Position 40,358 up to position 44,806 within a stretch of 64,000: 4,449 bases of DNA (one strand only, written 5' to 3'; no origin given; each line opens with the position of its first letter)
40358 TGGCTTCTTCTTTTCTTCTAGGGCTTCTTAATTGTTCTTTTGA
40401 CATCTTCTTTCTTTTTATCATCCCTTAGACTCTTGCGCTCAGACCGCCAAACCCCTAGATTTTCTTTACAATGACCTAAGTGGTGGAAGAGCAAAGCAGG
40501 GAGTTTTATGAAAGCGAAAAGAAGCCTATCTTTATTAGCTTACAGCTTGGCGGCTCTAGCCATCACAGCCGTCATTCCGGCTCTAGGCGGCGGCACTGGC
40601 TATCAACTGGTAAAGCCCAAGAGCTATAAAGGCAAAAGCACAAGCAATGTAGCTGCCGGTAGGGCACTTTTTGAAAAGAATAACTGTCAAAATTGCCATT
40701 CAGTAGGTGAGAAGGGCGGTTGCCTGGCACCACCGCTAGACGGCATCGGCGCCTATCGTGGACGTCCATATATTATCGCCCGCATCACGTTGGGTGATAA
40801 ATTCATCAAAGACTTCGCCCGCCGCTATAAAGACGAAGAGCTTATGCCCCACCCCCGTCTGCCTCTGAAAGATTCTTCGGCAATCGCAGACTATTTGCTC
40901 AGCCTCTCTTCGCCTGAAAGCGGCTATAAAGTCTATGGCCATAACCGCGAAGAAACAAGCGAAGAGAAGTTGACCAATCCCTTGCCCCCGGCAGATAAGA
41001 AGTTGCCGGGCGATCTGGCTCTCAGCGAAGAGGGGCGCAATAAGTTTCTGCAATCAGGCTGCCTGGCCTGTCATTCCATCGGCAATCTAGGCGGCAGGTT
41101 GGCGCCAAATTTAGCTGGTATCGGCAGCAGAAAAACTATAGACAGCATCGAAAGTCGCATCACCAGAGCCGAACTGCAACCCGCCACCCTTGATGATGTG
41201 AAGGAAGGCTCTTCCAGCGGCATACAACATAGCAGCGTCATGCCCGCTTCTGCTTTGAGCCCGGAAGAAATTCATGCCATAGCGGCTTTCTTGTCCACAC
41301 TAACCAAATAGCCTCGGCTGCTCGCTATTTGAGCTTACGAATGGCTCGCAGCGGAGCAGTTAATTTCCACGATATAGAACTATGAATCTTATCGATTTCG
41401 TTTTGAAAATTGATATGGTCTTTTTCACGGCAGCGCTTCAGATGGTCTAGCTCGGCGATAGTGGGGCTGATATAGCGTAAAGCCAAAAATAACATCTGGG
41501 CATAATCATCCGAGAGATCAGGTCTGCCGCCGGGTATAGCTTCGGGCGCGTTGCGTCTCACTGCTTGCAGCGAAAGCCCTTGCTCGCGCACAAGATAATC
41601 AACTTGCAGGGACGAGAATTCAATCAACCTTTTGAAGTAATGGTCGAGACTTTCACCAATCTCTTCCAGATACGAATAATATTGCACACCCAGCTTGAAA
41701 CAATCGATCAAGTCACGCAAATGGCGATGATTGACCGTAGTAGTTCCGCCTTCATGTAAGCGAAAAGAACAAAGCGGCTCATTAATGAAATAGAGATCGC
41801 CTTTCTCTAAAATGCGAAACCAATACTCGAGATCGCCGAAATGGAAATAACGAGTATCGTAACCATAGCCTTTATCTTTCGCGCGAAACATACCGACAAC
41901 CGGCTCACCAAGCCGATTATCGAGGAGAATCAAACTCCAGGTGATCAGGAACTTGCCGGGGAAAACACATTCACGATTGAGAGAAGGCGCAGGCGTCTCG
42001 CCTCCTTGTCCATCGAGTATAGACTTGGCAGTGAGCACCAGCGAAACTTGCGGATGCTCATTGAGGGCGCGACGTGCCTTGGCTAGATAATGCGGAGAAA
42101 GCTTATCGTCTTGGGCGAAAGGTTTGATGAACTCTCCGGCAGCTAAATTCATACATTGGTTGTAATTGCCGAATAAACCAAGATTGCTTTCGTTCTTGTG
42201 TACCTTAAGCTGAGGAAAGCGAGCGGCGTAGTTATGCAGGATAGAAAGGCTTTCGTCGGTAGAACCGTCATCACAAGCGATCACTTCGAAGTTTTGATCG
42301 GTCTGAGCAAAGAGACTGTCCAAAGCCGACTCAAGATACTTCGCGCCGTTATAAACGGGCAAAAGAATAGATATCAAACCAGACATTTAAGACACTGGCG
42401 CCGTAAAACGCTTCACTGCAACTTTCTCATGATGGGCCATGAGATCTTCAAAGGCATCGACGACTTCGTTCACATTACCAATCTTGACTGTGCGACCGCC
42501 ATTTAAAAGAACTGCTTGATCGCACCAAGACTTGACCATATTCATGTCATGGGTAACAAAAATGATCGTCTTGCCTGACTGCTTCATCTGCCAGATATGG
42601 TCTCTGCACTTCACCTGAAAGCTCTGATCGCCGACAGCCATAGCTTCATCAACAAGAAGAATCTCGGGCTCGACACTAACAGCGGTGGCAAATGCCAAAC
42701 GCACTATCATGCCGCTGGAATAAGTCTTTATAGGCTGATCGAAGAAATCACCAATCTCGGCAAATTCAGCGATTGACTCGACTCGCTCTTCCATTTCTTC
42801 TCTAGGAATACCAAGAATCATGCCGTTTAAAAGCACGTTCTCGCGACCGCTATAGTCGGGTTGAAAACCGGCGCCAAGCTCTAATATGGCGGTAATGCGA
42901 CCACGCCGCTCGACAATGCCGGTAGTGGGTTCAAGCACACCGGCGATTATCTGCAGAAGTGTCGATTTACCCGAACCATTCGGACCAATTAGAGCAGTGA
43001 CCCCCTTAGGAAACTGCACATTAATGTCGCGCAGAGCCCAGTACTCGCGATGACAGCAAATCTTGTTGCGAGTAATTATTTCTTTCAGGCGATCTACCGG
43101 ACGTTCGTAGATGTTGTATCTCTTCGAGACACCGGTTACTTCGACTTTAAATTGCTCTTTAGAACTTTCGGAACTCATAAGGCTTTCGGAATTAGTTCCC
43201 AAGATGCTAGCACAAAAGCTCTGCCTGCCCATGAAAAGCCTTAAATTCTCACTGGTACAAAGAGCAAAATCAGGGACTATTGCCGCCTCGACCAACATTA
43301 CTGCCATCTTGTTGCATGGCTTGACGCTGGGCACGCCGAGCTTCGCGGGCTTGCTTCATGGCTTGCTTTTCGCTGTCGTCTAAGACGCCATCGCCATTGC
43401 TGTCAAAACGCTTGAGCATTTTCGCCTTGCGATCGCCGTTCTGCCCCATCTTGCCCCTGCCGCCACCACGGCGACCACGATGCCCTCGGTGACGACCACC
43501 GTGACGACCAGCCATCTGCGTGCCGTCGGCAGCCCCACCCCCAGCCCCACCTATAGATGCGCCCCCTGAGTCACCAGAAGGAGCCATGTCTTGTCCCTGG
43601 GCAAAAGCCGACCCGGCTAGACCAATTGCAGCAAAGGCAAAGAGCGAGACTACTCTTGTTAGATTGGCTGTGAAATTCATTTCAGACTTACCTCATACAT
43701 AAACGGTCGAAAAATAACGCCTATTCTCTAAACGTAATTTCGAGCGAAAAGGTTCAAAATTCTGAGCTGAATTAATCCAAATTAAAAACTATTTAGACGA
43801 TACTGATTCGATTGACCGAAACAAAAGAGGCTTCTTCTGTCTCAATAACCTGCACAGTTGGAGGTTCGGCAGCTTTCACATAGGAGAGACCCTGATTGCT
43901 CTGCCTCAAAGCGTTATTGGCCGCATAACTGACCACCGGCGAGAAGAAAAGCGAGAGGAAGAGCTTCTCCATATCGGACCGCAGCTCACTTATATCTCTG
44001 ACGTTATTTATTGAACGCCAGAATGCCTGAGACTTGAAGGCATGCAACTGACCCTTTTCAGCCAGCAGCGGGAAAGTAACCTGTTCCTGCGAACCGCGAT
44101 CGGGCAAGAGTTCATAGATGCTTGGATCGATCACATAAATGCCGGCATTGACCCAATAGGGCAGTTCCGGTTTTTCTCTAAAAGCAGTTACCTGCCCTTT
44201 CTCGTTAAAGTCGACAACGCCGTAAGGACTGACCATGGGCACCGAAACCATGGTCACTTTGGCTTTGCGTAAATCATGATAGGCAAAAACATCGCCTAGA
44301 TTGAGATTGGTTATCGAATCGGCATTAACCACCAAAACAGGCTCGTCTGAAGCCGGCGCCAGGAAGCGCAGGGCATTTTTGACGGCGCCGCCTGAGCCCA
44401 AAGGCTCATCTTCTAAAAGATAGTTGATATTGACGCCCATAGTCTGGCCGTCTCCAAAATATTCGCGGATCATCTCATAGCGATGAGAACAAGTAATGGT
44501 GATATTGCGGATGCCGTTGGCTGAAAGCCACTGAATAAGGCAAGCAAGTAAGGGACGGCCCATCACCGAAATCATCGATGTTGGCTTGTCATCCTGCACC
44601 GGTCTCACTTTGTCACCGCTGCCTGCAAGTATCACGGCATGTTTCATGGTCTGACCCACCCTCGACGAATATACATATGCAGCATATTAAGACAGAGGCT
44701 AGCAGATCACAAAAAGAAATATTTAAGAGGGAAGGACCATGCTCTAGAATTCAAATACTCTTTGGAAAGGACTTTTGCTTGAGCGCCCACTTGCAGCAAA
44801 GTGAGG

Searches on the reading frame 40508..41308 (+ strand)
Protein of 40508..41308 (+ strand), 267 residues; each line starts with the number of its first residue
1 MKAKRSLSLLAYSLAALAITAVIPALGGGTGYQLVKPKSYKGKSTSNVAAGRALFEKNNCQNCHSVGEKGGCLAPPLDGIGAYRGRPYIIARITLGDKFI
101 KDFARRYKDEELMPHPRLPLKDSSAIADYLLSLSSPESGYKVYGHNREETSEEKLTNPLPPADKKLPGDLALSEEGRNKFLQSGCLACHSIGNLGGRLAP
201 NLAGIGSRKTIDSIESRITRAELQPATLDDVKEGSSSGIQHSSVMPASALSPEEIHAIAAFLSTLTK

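Call 42: search_protein_families(library=pfam, proteins=[window:40508-41308:+], max_evalue=0.0001)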
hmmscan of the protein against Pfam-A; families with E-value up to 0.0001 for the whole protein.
window:40508-41308:+ (267 aa): 2 families
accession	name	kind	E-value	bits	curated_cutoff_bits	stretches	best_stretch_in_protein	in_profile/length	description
PF00034.26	Cytochrom_C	-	1.5e-21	77.9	21.3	2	174-265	2-89/90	Cytochrome c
PF13442.11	Cytochrome_CBB3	-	8.1e-13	48.9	27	1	47-112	2-61/68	Cytochrome C oxidase, cbb3-type, subunit III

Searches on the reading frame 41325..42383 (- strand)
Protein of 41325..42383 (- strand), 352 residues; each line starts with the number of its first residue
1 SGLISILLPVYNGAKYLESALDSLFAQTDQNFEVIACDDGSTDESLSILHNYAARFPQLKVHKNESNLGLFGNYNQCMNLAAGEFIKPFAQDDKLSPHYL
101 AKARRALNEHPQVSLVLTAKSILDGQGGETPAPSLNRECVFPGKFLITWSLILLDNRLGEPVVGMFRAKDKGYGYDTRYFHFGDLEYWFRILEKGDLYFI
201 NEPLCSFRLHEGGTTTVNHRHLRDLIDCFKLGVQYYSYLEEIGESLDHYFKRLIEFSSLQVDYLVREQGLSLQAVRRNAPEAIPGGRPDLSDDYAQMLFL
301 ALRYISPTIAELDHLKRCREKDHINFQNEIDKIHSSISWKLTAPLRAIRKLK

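Call 42: search_protein_families(library=pfam, proteins=[window:41325-42383:-], max_evalue=0.0001)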
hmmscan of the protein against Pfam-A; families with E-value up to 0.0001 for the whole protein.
window:41325-42383:- (352 aa): 2 families
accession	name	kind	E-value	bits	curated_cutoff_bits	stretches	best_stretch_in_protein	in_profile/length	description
PF00535.33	Glycos_transf_2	-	4e-24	85.9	23.3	1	5-124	1-120/168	Glycosyl transferase family 2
PF13641.12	Glyco_tranf_2_3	-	2.2e-05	25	27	1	4-122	3-125/230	Glycosyltransferase like family 2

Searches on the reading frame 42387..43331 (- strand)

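Call 42: search_protein_families(library=pfam, proteins=[window:42387-43331:-], max_evalue=0.0001)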
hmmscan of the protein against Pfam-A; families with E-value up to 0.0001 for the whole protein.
window:42387-43331:- (314 aa): 6 families
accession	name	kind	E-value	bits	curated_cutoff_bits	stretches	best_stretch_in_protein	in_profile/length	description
PF00005.33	ABC_tran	-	2.1e-21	77.4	25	1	100-231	1-136/137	ABC transporter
PF13304.12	AAA_21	-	4.1e-08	34.1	27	1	111-152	1-48/304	AAA domain, putative AbiEii toxin, Type IV TA system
PF13476.12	AAA_23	-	7.4e-08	33.7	27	1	101-133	11-43/201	AAA domain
PF13555.12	AAA_29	-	2.5e-06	27.6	27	1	107-137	19-50/61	P-loop containing region of AAA domain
PF13175.12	AAA_15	-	6.4e-06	26.5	32.1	1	99-134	13-48/374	AAA ATPase domain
PF02463.25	SMC_N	-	7.5e-06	26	40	1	101-133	16-48/220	RecF/RecN/SMC N terminal domain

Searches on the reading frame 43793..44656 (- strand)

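Call 30: search_protein_families(library=pfam, proteins=[window:43793-44656:-], max_evalue=0.001)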
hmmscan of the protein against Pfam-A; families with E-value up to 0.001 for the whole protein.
window:43793-44656:- (287 aa): 1 family
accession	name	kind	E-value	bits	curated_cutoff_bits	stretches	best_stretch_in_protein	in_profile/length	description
PF00483.29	NTP_transferase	-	7.4e-32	111.3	21.2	1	7-229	2-242/245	Nucleotidyl transferase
